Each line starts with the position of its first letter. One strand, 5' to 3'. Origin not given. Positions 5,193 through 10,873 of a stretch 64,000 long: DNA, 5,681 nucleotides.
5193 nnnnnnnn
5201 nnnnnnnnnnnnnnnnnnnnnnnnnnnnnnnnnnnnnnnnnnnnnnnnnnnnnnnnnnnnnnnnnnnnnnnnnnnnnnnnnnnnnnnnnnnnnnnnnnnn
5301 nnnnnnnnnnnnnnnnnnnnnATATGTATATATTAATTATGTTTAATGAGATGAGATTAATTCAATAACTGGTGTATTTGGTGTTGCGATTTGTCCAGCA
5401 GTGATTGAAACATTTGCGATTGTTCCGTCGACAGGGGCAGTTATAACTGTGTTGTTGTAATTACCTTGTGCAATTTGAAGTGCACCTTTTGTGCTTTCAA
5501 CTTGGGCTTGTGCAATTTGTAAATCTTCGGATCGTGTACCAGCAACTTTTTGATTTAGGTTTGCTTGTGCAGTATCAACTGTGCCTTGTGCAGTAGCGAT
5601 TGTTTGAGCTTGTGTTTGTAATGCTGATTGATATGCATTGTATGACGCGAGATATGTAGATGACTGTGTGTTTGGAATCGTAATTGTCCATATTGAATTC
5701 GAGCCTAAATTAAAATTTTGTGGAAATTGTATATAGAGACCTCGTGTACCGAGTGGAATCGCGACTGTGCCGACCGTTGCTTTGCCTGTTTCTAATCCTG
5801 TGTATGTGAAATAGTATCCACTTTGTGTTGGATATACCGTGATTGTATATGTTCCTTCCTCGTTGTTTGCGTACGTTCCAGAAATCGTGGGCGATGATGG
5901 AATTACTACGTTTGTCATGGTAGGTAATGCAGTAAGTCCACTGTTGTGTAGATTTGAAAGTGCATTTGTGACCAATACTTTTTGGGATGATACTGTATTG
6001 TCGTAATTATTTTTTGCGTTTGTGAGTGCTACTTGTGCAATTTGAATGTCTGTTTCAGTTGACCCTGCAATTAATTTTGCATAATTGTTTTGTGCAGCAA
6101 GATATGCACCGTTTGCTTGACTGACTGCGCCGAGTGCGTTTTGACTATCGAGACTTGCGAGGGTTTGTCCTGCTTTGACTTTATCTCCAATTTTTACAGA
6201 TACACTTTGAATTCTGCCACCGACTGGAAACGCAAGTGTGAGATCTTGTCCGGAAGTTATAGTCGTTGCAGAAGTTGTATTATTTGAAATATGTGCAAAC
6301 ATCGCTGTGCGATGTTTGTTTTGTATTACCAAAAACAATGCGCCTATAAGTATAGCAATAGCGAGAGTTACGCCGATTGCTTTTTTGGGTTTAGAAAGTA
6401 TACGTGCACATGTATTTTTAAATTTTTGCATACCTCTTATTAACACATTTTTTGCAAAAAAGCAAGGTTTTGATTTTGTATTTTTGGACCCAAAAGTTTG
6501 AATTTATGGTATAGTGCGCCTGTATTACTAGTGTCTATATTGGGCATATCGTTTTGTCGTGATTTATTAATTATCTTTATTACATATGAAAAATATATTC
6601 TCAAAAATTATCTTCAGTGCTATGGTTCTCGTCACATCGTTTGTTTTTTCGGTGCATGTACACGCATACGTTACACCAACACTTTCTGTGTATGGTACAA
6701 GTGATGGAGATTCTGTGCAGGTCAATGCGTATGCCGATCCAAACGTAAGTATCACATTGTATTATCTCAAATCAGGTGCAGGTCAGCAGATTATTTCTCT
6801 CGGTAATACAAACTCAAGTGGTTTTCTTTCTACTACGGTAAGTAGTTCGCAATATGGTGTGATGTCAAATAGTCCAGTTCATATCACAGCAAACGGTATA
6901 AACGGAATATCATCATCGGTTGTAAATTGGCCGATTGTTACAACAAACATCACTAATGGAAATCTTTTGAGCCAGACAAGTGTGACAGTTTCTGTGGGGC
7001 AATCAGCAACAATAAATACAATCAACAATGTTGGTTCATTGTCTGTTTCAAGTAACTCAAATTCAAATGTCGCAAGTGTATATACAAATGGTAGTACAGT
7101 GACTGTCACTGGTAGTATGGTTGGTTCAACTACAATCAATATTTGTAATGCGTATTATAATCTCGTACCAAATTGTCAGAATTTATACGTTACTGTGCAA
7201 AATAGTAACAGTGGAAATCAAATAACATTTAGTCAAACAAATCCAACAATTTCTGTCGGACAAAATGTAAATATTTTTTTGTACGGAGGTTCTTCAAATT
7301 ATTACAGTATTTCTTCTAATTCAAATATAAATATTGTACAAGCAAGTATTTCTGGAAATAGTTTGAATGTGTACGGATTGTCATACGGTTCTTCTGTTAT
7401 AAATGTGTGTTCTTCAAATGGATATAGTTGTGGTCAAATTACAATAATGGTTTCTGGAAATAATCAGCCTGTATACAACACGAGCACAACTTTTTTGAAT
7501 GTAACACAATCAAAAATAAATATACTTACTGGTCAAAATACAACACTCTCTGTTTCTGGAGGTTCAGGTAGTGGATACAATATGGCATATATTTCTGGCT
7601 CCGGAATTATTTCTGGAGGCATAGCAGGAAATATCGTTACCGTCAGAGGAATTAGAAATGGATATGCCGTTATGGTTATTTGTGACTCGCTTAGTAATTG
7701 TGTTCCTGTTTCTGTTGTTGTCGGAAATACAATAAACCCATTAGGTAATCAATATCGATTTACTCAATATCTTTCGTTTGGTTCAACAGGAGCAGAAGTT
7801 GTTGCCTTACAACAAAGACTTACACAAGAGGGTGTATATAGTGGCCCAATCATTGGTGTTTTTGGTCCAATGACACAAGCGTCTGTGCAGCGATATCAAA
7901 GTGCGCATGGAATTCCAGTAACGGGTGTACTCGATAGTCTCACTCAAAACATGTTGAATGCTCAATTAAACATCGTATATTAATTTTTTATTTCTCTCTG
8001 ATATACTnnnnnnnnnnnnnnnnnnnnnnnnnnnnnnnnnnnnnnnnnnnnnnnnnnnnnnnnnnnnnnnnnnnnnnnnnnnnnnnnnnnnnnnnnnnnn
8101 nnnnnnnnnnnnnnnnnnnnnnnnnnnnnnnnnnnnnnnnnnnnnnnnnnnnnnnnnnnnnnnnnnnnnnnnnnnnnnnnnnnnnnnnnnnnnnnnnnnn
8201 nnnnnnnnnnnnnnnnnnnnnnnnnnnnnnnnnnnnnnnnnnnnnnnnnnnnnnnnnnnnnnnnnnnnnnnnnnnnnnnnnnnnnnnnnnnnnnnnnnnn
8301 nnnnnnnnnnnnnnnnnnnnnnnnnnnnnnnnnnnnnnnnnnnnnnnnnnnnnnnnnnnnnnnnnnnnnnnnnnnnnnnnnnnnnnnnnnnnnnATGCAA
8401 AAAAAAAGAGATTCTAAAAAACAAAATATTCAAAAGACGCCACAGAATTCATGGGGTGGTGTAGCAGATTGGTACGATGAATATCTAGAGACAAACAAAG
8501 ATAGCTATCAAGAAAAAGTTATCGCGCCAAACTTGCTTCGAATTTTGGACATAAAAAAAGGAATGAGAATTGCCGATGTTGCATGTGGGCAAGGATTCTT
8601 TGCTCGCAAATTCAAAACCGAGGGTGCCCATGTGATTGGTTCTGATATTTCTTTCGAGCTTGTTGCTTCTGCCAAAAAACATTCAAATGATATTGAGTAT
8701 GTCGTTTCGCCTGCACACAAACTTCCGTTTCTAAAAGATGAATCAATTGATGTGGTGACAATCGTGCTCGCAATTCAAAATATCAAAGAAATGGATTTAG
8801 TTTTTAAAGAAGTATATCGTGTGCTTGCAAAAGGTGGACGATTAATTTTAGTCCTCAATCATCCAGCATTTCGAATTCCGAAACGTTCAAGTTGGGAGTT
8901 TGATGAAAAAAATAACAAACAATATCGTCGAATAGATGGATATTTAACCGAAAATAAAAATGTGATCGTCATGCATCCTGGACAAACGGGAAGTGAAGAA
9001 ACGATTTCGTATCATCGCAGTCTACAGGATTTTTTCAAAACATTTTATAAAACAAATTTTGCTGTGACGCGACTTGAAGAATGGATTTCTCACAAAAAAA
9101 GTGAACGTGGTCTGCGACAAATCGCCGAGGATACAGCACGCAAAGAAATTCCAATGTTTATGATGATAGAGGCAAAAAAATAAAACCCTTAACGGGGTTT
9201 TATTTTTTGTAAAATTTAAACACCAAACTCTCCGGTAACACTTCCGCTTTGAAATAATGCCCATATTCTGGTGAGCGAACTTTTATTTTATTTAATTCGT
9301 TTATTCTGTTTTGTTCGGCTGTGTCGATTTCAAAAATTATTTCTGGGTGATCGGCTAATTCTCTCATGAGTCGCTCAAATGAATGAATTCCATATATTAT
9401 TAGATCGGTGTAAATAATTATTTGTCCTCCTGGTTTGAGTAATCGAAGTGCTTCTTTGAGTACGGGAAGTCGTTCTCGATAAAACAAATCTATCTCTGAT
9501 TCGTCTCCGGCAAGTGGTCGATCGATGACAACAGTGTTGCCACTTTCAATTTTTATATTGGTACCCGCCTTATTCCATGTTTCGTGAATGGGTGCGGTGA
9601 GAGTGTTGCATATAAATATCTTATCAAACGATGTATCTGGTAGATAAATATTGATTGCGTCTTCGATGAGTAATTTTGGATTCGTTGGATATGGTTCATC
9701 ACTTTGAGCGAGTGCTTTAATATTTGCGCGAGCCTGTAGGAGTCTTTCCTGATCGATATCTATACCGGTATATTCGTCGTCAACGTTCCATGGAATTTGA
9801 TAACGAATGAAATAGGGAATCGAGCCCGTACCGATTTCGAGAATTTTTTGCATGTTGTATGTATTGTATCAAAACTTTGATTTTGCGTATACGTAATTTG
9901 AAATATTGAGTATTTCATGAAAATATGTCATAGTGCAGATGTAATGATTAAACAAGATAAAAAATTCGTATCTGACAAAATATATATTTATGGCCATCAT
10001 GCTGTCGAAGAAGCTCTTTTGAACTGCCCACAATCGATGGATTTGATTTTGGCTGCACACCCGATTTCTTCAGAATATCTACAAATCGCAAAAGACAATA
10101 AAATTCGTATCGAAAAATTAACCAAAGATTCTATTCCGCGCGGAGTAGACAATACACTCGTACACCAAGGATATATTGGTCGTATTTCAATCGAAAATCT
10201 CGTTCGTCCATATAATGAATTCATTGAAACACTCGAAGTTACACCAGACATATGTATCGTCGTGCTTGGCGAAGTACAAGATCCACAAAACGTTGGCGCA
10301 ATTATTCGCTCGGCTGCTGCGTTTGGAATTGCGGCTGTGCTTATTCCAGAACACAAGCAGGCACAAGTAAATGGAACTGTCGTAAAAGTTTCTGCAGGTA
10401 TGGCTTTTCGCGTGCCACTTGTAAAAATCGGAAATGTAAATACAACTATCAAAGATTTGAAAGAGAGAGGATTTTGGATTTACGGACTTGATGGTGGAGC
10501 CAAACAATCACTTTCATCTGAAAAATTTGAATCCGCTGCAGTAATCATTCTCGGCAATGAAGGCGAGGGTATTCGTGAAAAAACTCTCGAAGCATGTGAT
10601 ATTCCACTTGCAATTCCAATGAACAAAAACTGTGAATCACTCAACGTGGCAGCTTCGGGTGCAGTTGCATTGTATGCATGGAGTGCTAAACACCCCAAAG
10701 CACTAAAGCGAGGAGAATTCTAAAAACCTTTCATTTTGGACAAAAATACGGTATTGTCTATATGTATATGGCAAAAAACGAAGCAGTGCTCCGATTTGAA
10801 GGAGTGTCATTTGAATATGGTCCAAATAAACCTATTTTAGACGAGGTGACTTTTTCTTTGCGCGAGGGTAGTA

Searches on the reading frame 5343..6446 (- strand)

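Call 35: search_protein_families(library=pfam, proteins=[window:5343-6446:-], max_evalue=0.0001)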
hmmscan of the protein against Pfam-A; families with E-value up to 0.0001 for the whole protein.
window:5343-6446:- (367 aa): 4 families
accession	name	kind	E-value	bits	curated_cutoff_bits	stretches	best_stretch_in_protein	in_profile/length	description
PF13533.13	Biotin_lipoyl_2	-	2.5e-11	43.5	29.8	1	70-100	2-32/32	Biotin-lipoyl like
PF16576.10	HlyD_D23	-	7.9e-08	32.3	30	0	74-126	25-74/214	Barrel-sandwich domain of CusB or HlyD membrane-fusion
PF13437.12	HlyD_3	-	2.5e-06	28.6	22.2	0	334-364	1-31/106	HlyD family secretion protein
PF00364.28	Biotin_lipoyl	-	3.1e-06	27.4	22.1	0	74-98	48-72/73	Biotin-requiring enzyme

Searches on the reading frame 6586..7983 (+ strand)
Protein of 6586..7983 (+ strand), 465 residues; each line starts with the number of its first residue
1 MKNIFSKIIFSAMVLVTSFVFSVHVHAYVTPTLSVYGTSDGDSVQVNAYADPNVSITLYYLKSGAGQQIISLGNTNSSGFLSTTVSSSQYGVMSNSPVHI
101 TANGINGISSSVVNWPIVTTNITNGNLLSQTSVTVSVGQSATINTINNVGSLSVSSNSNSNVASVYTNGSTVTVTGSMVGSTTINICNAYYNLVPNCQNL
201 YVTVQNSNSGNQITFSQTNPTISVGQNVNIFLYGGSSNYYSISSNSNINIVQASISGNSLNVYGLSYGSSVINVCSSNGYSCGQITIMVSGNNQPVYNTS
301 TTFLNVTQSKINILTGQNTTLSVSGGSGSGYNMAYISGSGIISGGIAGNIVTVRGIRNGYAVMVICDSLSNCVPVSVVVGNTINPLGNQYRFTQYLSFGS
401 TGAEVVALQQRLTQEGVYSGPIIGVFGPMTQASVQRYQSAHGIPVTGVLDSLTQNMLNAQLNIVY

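Call 20: search_protein_families(library=pfam, proteins=[window:6586-7983:+], max_evalue=0.00001)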
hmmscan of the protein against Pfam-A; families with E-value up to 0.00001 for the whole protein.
window:6586-7983:+ (465 aa): 2 families
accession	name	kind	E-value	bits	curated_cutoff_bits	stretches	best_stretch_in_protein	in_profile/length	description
PF01471.23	PG_binding_1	-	2.9e-16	59.8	23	1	401-457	1-57/57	Putative peptidoglycan binding domain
PF13629.12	T2SS-T3SS_pil_N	-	6.4e-08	32.6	23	0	131-189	3-59/72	Pilus formation protein N terminal region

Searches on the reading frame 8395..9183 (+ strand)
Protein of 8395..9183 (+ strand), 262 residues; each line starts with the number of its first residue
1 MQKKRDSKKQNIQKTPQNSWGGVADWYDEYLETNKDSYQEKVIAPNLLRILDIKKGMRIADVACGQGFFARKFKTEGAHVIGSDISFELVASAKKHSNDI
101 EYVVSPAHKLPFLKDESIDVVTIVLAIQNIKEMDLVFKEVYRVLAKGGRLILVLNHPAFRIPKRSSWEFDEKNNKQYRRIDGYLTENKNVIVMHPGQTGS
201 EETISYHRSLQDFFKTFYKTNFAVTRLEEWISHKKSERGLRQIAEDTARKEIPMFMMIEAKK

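Call 20: search_protein_families(library=pfam, proteins=[window:8395-9183:+], max_evalue=0.00001)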
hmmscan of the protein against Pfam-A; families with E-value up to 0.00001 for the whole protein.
window:8395-9183:+ (262 aa): 7 families
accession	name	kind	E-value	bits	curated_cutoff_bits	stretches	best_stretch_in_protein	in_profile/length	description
PF08241.18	Methyltransf_11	-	5e-21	75.6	21.2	1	61-152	2-95/95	Methyltransferase domain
PF13649.12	Methyltransf_25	-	9.7e-17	61.9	27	1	59-148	1-97/97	Methyltransferase domain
PF13847.12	Methyltransf_31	-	2.1e-15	57.1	27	1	53-152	1-109/145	Methyltransferase domain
PF01209.24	Ubie_methyltran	-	1.3e-14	54.6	20.1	1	49-152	41-151/233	ubiE/COQ5 methyltransferase family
PF13489.12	Methyltransf_23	-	5.3e-11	43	27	1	38-157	4-121/164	Methyltransferase domain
PF08242.18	Methyltransf_12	-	1.1e-10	42.5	30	1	61-150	2-98/98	Methyltransferase domain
PF02353.26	CMAS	-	2.6e-06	27.4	27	1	46-152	53-164/273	Mycolic acid cyclopropane synthetase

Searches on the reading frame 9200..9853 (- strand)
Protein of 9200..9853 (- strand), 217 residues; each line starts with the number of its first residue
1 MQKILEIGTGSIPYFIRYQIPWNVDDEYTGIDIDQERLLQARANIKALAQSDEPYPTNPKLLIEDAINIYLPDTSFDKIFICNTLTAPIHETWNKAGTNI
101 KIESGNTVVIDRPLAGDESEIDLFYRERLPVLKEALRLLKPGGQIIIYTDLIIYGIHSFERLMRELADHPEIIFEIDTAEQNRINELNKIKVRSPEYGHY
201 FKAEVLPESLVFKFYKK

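Call 20: search_protein_families(library=pfam, proteins=[window:9200-9853:-], max_evalue=0.00001)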
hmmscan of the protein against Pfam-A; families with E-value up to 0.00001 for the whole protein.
window:9200-9853:- (217 aa): 4 families
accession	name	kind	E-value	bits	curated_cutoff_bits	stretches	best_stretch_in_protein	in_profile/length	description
PF08241.18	Methyltransf_11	-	1.4e-07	32.5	21.2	0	6-86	2-71/95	Methyltransferase domain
PF13649.12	Methyltransf_25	-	3.6e-07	31.2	27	0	4-94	1-83/97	Methyltransferase domain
PF13847.12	Methyltransf_31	-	5.8e-06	26.5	27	0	4-147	7-109/145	Methyltransferase domain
PF02390.23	Methyltransf_4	-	9e-06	25.7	24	0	4-82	5-79/173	Putative methyltransferase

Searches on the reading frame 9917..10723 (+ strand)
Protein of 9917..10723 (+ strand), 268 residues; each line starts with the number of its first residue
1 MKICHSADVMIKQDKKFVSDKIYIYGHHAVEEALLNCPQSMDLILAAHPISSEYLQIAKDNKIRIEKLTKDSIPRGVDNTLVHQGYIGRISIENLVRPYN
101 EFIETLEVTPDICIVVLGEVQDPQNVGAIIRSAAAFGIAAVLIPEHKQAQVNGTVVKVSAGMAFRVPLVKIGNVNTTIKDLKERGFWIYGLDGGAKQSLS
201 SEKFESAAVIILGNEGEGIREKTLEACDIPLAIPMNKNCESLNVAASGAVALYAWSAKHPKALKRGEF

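Call 20: search_protein_families(library=pfam, proteins=[window:9917-10723:+], max_evalue=0.00001)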
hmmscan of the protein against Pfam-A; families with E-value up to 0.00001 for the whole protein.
window:9917-10723:+ (268 aa): 2 families
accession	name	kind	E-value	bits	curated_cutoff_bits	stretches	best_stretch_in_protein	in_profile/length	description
PF00588.24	SpoU_methylase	-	3.4e-41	141.1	29.7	1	114-253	3-142/142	SpoU rRNA Methylase family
PF08032.17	SpoU_sub_bind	-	2.3e-06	28.3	22.8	0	23-90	1-70/76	RNA 2'-O ribose methyltransferase substrate binding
